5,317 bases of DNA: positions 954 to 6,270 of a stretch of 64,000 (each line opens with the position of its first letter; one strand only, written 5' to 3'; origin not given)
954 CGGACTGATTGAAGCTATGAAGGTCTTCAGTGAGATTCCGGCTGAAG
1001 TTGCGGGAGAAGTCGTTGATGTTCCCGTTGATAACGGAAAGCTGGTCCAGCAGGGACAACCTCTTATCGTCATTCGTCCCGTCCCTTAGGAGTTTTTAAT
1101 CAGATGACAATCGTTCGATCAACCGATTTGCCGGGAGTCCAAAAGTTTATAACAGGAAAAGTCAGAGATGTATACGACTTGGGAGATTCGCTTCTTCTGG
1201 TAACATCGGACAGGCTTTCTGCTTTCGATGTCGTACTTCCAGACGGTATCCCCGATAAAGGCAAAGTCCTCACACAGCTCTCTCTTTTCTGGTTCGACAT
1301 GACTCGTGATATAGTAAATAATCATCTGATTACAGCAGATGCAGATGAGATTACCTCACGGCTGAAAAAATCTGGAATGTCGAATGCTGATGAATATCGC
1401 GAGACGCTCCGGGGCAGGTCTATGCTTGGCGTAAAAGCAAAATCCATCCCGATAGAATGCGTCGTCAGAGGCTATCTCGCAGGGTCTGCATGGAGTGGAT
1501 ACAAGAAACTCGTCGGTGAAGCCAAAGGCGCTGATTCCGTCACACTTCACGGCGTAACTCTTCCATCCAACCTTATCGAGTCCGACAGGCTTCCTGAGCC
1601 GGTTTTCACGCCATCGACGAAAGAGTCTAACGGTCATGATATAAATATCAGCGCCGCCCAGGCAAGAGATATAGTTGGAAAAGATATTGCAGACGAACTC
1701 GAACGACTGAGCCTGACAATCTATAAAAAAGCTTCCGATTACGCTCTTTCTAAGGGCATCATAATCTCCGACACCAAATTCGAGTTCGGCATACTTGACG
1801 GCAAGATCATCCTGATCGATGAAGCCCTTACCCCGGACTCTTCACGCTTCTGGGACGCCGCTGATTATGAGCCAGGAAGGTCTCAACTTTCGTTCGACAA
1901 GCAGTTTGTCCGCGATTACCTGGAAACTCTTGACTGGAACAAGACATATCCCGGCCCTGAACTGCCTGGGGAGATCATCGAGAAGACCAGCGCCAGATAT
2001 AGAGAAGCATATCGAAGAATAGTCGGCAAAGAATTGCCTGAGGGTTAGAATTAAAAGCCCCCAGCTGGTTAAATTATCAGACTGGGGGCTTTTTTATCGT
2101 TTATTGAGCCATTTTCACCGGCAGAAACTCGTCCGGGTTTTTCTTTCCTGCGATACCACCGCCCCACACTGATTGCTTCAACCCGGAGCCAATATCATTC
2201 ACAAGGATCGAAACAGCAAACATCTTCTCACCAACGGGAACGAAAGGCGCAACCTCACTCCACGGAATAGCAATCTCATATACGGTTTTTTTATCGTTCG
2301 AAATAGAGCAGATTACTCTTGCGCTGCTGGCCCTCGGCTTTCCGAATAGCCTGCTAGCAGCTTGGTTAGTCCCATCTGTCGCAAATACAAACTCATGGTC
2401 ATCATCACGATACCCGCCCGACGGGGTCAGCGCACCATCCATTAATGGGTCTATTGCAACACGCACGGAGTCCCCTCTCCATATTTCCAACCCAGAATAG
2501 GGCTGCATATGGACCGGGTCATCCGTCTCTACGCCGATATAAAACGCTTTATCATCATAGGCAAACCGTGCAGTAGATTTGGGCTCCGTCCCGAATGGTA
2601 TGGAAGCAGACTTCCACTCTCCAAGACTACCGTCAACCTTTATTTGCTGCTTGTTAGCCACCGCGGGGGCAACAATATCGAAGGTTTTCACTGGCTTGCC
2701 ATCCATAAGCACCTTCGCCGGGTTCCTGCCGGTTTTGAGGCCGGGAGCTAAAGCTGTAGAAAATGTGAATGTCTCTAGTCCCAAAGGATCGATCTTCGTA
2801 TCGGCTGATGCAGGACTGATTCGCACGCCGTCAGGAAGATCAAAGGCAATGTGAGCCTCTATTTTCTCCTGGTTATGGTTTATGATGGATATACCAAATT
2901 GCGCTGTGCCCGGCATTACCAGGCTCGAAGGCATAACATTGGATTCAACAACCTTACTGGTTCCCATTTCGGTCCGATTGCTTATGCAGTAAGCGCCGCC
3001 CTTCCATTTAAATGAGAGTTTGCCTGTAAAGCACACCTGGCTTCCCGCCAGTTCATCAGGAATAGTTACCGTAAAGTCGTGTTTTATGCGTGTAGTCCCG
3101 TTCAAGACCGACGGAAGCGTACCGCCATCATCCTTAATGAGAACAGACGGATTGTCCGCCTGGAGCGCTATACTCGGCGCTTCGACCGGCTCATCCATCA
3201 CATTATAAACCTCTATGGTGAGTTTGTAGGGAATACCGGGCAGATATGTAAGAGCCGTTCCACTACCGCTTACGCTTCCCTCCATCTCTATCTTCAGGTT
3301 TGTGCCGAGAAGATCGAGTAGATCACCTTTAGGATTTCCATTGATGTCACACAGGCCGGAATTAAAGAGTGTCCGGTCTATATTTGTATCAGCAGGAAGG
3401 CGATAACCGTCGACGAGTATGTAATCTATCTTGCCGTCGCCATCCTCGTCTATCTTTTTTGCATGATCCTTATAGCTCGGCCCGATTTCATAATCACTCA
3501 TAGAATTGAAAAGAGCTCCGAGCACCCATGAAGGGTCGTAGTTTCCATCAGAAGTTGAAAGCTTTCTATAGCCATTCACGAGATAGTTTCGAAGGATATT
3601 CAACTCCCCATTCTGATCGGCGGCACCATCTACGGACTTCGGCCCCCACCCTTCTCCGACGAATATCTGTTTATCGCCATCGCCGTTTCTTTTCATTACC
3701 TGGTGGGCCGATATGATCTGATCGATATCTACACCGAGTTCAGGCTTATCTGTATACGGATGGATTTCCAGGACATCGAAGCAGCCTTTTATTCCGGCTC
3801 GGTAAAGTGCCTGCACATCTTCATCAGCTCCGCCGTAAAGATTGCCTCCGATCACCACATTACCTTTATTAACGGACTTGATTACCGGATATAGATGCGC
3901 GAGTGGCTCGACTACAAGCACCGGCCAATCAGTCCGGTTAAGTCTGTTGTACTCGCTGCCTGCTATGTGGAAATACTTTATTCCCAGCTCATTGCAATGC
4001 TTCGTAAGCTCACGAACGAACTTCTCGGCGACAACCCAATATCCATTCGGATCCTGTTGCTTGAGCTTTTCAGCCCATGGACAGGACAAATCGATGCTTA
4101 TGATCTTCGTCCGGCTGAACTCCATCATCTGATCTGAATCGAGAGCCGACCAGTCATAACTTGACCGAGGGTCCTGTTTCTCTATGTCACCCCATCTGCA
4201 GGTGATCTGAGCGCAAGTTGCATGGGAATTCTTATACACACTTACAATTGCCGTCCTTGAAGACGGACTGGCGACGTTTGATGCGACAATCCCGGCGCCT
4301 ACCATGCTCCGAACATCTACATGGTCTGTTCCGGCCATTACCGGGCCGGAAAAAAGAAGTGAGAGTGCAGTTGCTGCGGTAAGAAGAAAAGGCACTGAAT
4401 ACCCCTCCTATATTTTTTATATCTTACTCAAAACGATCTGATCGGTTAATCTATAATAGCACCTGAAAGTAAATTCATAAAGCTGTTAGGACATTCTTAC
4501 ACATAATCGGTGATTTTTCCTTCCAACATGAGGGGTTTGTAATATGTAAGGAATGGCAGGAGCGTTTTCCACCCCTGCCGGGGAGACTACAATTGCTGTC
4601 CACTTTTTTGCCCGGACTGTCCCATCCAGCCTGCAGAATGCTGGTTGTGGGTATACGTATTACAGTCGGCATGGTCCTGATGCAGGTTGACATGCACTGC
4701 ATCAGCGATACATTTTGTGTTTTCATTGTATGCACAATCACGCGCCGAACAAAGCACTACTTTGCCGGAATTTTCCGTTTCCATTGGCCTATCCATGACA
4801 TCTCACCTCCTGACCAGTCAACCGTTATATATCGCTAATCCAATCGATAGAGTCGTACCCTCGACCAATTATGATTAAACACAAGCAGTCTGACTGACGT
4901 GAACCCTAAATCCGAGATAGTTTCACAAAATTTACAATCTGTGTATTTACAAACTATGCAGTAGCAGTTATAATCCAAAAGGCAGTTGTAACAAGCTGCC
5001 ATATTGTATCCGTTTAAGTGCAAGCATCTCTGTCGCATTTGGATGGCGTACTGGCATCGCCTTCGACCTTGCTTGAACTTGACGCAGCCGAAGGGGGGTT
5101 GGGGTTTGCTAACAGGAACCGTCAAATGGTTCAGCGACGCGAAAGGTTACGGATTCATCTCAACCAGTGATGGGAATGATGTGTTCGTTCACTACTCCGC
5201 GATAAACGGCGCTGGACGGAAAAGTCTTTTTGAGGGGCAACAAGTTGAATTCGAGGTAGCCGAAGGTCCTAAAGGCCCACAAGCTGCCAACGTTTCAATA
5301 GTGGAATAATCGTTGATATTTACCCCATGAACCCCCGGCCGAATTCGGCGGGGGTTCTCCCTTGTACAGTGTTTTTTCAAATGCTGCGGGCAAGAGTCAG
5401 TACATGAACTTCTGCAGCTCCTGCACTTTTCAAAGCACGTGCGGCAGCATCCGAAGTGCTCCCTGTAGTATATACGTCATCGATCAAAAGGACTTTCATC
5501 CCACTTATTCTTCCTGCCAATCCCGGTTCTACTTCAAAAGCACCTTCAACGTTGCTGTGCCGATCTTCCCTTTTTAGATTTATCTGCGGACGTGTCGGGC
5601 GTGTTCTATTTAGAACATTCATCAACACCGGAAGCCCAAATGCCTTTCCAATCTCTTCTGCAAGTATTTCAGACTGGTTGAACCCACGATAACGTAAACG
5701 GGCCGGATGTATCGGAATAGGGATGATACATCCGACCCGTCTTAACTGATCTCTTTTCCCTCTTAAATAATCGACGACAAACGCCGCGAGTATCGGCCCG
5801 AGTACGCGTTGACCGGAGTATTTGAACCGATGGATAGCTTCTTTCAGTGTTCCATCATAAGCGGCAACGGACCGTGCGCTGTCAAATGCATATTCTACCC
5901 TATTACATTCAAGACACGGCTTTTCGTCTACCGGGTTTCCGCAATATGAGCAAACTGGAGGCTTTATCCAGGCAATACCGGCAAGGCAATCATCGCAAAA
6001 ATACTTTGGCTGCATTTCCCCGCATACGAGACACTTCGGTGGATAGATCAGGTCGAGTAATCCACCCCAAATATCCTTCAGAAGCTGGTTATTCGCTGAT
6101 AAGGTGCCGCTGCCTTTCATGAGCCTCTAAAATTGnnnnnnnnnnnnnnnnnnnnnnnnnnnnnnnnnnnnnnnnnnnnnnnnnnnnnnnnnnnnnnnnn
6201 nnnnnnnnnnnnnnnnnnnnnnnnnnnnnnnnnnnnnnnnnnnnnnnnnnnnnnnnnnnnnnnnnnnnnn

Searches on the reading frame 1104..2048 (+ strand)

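Call 9: search_protein_families(library=pfam, proteins=[window:1104-2048:+], max_evalue=0.001)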
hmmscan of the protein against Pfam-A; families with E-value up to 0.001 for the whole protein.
window:1104-2048:+ (314 aa): 1 family
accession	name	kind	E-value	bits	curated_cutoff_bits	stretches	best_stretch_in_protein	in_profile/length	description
PF01259.24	SAICAR_synt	-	7.6e-73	245.6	20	1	15-281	2-229/233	SAICAR synthetase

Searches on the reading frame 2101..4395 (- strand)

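Call 9: search_protein_families(library=pfam, proteins=[window:2101-4395:-], max_evalue=0.001)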
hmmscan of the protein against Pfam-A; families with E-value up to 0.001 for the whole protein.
window:2101-4395:- (764 aa): 1 family
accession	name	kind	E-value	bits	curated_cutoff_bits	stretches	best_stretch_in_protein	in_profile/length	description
PF06452.16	CBM9_1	-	5.6e-07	30.1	23.4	1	603-739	29-156/185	Carbohydrate family 9 binding domain-like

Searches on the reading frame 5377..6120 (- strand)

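Call 9: search_protein_families(library=pfam, proteins=[window:5377-6120:-], max_evalue=0.001)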
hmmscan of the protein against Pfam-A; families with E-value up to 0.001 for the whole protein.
window:5377-6120:- (247 aa): 2 families
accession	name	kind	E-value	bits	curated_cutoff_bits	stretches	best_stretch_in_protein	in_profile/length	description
PF18912.6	DZR_2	-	1.5e-12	47.6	27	1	21-72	1-55/56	Double zinc ribbon domain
PF00156.33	Pribosyltran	-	4.6e-08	33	26.3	1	200-244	80-124/158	Phosphoribosyl transferase domain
